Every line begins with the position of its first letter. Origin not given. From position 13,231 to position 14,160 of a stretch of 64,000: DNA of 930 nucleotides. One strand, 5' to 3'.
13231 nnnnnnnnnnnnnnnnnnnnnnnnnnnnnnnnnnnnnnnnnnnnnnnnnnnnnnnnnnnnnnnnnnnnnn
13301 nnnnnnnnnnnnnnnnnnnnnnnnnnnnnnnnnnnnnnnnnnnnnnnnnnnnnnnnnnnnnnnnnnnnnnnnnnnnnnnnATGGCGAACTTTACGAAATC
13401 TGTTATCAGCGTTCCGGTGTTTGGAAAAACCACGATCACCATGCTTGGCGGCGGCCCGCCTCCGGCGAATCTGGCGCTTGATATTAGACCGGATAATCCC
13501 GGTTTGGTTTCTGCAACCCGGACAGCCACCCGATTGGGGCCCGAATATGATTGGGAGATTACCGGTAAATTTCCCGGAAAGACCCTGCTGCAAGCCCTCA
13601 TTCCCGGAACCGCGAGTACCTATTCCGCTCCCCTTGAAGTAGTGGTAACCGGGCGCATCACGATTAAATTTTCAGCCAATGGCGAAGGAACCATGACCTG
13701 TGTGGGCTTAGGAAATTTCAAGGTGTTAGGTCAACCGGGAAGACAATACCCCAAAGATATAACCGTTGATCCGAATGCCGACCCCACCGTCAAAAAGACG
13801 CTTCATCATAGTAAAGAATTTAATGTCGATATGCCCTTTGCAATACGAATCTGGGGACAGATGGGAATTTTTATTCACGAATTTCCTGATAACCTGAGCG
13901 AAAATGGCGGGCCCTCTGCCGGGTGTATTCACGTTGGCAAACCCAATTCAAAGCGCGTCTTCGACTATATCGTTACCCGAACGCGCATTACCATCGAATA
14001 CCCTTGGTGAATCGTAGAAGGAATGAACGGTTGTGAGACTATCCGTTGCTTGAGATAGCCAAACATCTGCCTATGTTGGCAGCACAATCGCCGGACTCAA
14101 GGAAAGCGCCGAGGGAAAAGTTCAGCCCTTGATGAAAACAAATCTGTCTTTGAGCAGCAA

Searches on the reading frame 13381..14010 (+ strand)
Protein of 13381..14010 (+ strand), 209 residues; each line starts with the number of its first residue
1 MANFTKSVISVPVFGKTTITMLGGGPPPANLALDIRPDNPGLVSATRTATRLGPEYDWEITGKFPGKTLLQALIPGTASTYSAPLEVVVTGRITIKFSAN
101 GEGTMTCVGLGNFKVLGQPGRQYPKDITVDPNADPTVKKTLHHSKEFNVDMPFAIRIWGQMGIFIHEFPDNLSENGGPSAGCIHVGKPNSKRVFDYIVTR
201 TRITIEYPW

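Call 7: search_protein_families(library=pfam, proteins=[window:13381-14010:+], max_evalue=0.01)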
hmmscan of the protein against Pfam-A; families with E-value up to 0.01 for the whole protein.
window:13381-14010:+ (209 aa): 1 family
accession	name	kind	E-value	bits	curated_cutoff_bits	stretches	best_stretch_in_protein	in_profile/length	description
PF03734.19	YkuD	-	1.5e-07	32.6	23.4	1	84-205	27-146/146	L,D-transpeptidase catalytic domain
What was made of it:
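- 13381..14010 (+): YkuD-domain L,D-transpeptidase-like gene (209 aa), the next plus-strand gene downstream. It is sporadically distributed and its neighbourhood is not conserved. Pfam PF03734 (call 7).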

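Call 11: find_encoding_contigs(protein=window:13381-14010:+, flank=5000, max_places=10)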
Protein window:13381-14010:+ (209 aa): no gene with exactly this product is on record in the collection.

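Call 26: find_homologous_proteins(query=window:13381-14010:+, max_evalue=0.00001)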
Query window:13381-14010:+ (209 aa): 21 proteins with E <= 0.00001 among 218 candidates.
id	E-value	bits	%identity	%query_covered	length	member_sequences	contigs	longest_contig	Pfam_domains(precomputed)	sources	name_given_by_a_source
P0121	2.3e-139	480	100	100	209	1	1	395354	PF03734.20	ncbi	ncbi:MAG: L,D-transpeptidase [Acidobacteriota bacterium]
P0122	1.1e-108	380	77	100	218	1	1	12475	PF03734.20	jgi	jgi:hypothetical protein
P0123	1.1e-85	305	63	100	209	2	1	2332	PF03734.20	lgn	-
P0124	5.2e-85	303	63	100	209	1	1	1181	PF03734.20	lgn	-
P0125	3.0e-80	287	58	100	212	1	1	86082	PF03734.20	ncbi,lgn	ncbi:MAG: L,D-transpeptidase [Pyrinomonadaceae bacterium]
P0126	1.4e-77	278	60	100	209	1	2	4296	PF03734.20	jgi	-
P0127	2.7e-77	277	58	99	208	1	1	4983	PF03734.20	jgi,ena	jgi:hypothetical protein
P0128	2.1e-76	274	59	100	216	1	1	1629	PF03734.20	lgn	-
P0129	4.9e-73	263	57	100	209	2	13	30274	PF03734.20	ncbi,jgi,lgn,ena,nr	ncbi:MAG: L,D-transpeptidase [Microcystis aeruginosa F13-15]|nr:L,D-transpeptidase [Microcystis aeru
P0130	3.2e-62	228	54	100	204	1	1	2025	-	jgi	-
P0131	4.4e-41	159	65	56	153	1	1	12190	PF03734.20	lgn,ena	-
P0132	5.0e-38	149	58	58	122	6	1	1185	PF03734.20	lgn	-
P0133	1.3e-37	148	59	58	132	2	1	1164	PF03734.20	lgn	-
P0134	1.9e-37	147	60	58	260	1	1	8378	PF00877.26,PF03734.20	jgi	jgi:L,D-transpeptidase catalytic domain/NlpC/P60 family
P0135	1.9e-36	144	60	58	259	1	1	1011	PF03734.20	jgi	jgi:hypothetical protein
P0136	2.6e-35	140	59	58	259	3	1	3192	PF03734.20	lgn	-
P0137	3.5e-34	136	54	58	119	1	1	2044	PF03734.20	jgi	jgi:lipoprotein-anchoring transpeptidase ErfK/SrfK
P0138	1.3e-32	131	63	50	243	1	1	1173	PF03734.20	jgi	jgi:hypothetical protein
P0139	3.2e-28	117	50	58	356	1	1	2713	PF03734.20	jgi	jgi:hypothetical protein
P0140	3.3e-27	114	52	58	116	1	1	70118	PF03734.20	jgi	jgi:hypothetical protein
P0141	1.6e-24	105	48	59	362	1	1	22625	PF00230.26,PF03734.20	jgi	jgi:aquaporin Z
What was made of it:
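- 13381..14010 (+): Only 21 homologues, including Microcystis and Pyrinomonadaceae (call 26).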

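Call 27: find_encoding_contigs(protein=P0122, flank=5000, max_places=3)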
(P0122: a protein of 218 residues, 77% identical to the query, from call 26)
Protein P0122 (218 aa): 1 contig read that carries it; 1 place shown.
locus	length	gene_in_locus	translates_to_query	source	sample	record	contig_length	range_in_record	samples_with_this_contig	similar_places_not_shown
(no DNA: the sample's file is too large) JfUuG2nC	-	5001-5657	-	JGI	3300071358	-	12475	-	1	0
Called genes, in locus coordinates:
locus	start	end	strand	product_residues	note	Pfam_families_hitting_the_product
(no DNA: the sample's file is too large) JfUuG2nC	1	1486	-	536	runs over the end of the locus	PF01011:PQQ, PF13570:Beta-prop_ACSF4 (faint), PF13360:PQQ_2, PF01011:PQQ, PF13360:PQQ_2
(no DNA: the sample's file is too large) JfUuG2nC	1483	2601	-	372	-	PF00034:Cytochrom_C (faint), PF13442:Cytochrome_CBB3 (weak)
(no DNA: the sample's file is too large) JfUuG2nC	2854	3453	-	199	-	PF00665:rve, PF13683:rve_3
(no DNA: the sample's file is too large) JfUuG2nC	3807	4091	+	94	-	-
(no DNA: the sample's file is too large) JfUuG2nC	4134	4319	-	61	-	-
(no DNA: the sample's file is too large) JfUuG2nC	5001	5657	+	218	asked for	PF03734:YkuD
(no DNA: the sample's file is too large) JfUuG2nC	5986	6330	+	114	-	-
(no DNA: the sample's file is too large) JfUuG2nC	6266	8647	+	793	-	PF01483:P_proprotein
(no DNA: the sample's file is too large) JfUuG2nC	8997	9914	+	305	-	PF01609:DDE_Tnp_1 (weak), PF13612:DDE_Tnp_1_3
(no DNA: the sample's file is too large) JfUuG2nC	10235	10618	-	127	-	?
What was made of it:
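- The DNA of the 77%-identical LDT locus could not be read (call 27), so co-transfer is untested.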

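Call 28: find_encoding_contigs(protein=P0125, flank=5000, max_places=3)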
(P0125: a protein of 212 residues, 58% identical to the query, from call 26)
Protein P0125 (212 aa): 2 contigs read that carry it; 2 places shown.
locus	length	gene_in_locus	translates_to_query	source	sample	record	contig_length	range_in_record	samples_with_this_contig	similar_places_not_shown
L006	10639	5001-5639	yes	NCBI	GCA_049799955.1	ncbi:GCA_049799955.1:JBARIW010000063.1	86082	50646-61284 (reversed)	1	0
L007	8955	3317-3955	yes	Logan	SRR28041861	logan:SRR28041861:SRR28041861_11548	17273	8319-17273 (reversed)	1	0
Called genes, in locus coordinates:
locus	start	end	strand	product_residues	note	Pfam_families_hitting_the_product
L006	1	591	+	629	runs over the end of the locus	PF05947:T6SS_TssF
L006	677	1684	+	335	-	PF06996:T6SS_TssG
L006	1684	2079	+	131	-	PF13366:PDDEXK_3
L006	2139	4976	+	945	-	PF02861:Clp_N, PF13191:AAA_16 (weak), PF23569:NBD_SMAX1 (weak), PF00004:AAA (weak), PF17871:AAA_lid_9, PF07724:AAA_2, PF07728:AAA_5, PF10431:ClpB_D2-small, +3 more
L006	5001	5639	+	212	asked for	PF03734:YkuD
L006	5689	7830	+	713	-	PF05954:Phage_GPD, PF04717:Phage_base_V, PF22178:Gp5_trimer_C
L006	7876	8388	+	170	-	PF13503:DUF4123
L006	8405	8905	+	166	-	PF05488:PAAR_motif (weak)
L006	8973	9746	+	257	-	-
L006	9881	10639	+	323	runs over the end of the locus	-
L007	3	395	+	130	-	?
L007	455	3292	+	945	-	PF02861:Clp_N, PF13191:AAA_16 (weak), PF23569:NBD_SMAX1 (weak), PF00004:AAA (weak), PF17871:AAA_lid_9, PF07724:AAA_2, PF07728:AAA_5, PF10431:ClpB_D2-small, +3 more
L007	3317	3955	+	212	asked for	PF03734:YkuD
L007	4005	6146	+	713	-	PF05954:Phage_GPD, PF04717:Phage_base_V, PF22178:Gp5_trimer_C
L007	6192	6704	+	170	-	PF13503:DUF4123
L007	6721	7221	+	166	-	PF05488:PAAR_motif (weak)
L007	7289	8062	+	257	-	-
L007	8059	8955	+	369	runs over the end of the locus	-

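Call 29: find_encoding_contigs(protein=P0123, flank=3000, max_places=3)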
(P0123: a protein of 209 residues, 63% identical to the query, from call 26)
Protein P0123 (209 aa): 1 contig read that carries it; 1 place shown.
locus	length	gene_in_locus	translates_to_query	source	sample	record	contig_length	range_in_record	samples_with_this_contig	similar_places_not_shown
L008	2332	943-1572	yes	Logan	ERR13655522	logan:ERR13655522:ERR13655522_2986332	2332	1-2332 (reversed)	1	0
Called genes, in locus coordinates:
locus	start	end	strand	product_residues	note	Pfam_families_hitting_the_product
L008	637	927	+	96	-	-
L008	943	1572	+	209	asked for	PF03734:YkuD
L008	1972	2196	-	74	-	-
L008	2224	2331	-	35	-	?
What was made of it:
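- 13381..14010 (+): Contexts differ completely; one homologue lies between ClpV and VgrG in a T6SS cluster and another has transposases nearby (calls 27-29).
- On cis-regulatory leader (riboswitch or attenuator) of the downstream gene: LDT homologues lack the leader (calls 28, 29).
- In its closest homologue's contig it has transposases nearby and a 680-nt upstream gap (calls 26-29). In L006/L007 the gene lies 25 nt after ClpV, and in L008 it lies 16 nt after another gene (calls 28, 29).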

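Call 30: find_related_loci(query=window:13381-14010:+, collection=metagenome_contigs, flank=3000)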
Query window:13381-14010:+ (209 aa) in metagenome_contigs; peptide patterns used: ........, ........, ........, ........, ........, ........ (x = any residue, [..] = any of these).
105 stretches matched a pattern, but none encodes a relative of the query by tblastn (E <= 1e-3).

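Call 32: find_related_loci(query=A2, collection=metagenome_contigs, flank=3000)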
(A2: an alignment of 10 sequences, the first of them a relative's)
Query A2 (209 aa) in metagenome_contigs; peptide patterns used: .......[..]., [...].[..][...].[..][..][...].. (x = any residue, [..] = any of these).
54 stretches matched a pattern; 15 encode a relative of the query (tblastn E <= 1e-3); 15 distinct loci.
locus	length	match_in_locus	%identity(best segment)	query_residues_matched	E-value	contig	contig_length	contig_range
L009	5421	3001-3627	57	1-209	1e-79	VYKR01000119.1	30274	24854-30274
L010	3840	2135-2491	57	87-209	1e-44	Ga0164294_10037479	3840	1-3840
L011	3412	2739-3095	57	87-209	1e-44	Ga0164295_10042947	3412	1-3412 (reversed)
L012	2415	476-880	48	77-209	1e-36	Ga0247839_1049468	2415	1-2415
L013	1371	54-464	43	86-209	3e-35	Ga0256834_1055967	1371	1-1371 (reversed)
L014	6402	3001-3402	46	86-209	8e-34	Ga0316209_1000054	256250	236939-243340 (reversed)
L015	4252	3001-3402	46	86-209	7e-34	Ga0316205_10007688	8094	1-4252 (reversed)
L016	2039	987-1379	45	92-209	2e-33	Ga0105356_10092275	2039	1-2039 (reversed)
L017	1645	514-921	44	86-209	2e-33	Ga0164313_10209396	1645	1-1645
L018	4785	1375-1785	45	82-209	4e-33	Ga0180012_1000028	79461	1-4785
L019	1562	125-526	44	86-209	2e-32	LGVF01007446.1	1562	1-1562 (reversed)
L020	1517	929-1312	45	92-209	2e-31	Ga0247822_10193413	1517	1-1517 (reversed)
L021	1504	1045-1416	47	89-209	5e-31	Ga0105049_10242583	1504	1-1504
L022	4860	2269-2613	48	90-209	2e-29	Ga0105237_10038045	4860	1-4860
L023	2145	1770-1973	49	144-209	5e-19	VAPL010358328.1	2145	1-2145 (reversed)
